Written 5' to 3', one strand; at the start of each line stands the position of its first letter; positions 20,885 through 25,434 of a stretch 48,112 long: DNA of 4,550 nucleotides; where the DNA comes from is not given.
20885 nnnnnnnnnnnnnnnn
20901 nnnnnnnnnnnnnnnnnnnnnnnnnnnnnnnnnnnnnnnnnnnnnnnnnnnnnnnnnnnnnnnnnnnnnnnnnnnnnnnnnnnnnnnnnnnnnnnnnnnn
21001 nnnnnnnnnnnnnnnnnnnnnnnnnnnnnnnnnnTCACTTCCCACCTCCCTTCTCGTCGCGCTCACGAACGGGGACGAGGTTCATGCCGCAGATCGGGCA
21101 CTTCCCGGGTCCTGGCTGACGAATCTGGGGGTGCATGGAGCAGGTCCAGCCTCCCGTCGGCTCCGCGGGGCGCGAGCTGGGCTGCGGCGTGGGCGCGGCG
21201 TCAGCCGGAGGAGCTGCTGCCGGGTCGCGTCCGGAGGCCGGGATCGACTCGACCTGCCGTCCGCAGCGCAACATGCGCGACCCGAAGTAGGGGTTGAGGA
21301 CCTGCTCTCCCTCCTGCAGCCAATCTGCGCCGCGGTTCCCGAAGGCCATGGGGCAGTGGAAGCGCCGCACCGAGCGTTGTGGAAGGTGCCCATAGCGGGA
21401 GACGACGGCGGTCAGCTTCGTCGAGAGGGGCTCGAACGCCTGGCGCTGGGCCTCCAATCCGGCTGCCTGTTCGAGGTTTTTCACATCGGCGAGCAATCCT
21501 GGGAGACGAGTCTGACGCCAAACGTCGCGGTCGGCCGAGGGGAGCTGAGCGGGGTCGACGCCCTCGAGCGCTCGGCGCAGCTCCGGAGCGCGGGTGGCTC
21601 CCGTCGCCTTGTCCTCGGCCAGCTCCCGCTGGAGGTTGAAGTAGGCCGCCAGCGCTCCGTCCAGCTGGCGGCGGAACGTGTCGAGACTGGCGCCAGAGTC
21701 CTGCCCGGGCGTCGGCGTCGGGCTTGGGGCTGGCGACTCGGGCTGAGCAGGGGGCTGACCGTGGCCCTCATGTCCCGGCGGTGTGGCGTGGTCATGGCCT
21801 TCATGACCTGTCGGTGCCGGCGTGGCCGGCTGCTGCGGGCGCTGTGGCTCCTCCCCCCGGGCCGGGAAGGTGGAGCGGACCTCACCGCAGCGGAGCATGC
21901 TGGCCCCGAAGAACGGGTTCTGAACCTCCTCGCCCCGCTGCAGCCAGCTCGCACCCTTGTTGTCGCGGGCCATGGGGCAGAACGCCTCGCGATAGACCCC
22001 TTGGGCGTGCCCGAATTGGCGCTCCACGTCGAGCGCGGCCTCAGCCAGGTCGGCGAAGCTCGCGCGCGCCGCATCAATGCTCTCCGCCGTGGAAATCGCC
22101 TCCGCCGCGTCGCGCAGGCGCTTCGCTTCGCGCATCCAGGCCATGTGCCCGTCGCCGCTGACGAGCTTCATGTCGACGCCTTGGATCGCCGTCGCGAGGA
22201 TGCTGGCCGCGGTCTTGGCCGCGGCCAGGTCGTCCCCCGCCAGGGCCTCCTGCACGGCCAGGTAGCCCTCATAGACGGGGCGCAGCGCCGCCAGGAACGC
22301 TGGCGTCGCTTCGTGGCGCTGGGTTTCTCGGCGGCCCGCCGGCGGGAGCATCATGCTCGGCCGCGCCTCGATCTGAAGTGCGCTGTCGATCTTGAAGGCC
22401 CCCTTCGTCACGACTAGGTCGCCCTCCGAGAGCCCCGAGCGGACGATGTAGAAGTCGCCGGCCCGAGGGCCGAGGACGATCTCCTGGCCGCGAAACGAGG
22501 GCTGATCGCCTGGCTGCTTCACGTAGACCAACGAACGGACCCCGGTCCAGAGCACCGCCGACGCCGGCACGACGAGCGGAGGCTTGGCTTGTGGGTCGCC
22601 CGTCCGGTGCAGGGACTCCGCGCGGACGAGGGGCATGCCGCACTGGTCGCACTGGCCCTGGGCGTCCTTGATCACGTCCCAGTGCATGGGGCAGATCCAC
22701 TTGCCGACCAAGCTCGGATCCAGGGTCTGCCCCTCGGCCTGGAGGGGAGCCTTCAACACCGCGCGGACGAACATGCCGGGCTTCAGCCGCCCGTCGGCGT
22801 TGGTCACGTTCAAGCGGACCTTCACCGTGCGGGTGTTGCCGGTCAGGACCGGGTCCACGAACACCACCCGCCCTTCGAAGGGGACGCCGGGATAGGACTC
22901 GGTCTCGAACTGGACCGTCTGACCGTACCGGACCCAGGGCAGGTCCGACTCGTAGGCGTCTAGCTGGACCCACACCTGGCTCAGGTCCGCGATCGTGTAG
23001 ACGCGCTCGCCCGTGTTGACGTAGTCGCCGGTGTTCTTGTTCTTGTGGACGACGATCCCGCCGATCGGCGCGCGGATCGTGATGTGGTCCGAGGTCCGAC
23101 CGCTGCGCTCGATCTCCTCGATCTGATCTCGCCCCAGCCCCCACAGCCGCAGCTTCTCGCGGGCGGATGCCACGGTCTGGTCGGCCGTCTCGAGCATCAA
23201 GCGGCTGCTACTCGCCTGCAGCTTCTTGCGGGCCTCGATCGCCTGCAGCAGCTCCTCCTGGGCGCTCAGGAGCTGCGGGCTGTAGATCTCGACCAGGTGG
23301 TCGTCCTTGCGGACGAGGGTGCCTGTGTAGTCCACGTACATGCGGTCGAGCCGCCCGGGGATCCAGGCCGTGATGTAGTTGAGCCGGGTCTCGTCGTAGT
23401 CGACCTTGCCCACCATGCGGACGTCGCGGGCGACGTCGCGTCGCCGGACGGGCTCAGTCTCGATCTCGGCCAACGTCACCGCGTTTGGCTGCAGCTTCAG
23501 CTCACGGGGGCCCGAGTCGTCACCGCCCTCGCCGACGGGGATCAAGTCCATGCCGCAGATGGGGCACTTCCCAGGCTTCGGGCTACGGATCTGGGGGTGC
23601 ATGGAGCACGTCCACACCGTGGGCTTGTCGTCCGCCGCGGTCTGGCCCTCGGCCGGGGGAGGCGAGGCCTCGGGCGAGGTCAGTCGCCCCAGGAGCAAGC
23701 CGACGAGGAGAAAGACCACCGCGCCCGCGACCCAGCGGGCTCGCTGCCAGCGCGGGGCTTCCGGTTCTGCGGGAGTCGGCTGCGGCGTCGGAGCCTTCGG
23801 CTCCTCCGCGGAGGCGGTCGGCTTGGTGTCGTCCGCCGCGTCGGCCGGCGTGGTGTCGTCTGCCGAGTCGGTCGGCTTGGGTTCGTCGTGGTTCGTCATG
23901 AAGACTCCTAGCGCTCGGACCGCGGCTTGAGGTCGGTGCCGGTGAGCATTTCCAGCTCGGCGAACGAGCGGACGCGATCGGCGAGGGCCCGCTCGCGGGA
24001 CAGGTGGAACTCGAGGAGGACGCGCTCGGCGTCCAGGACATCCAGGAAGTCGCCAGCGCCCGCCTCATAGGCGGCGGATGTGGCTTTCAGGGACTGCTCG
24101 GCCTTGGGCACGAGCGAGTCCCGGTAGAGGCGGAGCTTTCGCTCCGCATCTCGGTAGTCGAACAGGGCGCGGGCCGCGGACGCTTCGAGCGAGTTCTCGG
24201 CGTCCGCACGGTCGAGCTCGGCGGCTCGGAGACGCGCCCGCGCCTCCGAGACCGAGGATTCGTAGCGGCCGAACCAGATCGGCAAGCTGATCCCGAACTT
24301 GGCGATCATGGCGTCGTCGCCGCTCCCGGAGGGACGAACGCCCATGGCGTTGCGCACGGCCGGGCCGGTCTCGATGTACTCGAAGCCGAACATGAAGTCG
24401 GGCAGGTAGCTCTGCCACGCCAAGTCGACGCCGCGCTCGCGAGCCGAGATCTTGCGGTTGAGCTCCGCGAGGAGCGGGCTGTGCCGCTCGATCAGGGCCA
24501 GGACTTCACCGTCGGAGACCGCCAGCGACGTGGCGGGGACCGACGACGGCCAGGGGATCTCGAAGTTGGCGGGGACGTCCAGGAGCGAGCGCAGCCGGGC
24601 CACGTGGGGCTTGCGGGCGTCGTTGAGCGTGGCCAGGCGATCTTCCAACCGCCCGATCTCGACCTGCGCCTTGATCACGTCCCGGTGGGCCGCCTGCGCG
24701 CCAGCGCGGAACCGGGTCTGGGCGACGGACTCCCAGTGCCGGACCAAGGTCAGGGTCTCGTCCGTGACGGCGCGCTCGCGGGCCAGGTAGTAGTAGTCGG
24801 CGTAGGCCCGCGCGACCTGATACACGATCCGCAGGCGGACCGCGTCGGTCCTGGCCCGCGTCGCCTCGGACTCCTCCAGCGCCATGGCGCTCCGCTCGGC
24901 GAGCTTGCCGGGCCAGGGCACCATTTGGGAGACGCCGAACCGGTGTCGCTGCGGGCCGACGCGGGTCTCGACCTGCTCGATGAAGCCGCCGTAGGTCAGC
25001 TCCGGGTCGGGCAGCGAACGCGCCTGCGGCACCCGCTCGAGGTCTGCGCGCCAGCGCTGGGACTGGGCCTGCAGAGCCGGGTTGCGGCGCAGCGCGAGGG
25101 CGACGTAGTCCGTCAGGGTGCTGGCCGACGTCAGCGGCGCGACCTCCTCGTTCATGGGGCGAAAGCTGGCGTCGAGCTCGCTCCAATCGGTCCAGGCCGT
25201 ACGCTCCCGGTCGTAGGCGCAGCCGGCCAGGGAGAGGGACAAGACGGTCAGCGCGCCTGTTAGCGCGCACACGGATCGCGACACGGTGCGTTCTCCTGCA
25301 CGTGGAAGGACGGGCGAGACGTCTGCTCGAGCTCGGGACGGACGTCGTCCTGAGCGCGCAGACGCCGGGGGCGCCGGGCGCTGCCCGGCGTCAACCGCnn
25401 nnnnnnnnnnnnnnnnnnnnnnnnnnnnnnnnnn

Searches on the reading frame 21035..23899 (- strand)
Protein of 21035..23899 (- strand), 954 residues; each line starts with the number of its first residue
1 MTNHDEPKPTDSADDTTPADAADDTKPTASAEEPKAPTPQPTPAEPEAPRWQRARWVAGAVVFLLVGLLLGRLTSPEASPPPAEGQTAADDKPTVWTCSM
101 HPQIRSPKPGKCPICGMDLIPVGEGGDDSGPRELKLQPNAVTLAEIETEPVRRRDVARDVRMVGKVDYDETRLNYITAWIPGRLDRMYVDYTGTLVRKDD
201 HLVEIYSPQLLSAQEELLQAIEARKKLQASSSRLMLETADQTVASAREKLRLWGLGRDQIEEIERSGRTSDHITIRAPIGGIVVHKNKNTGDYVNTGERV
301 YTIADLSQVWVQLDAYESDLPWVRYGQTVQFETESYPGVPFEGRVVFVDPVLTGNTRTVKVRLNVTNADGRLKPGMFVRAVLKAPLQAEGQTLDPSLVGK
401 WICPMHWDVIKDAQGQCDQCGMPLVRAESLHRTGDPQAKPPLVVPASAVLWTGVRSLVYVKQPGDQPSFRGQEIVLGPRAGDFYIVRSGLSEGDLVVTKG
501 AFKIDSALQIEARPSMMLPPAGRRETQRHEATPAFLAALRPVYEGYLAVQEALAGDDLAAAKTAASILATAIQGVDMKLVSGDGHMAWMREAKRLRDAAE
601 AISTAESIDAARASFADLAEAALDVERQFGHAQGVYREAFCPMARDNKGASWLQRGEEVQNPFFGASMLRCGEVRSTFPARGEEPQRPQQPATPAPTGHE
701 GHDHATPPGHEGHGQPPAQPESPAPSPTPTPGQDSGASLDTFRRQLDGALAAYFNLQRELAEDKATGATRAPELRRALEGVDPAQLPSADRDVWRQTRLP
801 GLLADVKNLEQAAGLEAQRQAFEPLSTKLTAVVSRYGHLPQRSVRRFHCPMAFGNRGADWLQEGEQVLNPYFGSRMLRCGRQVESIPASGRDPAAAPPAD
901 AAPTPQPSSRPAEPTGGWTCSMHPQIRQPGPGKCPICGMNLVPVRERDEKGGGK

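Call 54: search_protein_families(library=pfam, proteins=[window:21035-23899:-], max_evalue=0.0001)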
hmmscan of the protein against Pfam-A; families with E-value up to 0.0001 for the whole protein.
window:21035-23899:- (954 aa): 4 families
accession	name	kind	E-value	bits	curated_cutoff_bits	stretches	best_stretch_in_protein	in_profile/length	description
PF16576.10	HlyD_D23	-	5.1e-73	245.3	30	1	156-378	2-214/214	Barrel-sandwich domain of CusB or HlyD membrane-fusion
PF19335.5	HMBD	-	6.3e-35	119.2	23.6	3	95-122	1-28/28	Heavy metal binding domain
PF11827.13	DUF3347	-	9.2e-26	91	25.5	2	542-633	1-92/93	Protein of unknown function (DUF3347)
PF13437.12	HlyD_3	-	1.2e-19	71.4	22.2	1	274-375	1-106/106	HlyD family secretion protein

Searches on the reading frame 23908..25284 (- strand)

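Call 54: search_protein_families(library=pfam, proteins=[window:23908-25284:-], max_evalue=0.0001)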
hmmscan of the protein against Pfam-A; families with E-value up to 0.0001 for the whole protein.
window:23908-25284:- (458 aa): 1 family
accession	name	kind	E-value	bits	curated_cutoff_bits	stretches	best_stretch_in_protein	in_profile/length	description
PF02321.23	OEP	-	4e-49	167.4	22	2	260-449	3-187/187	Outer membrane efflux protein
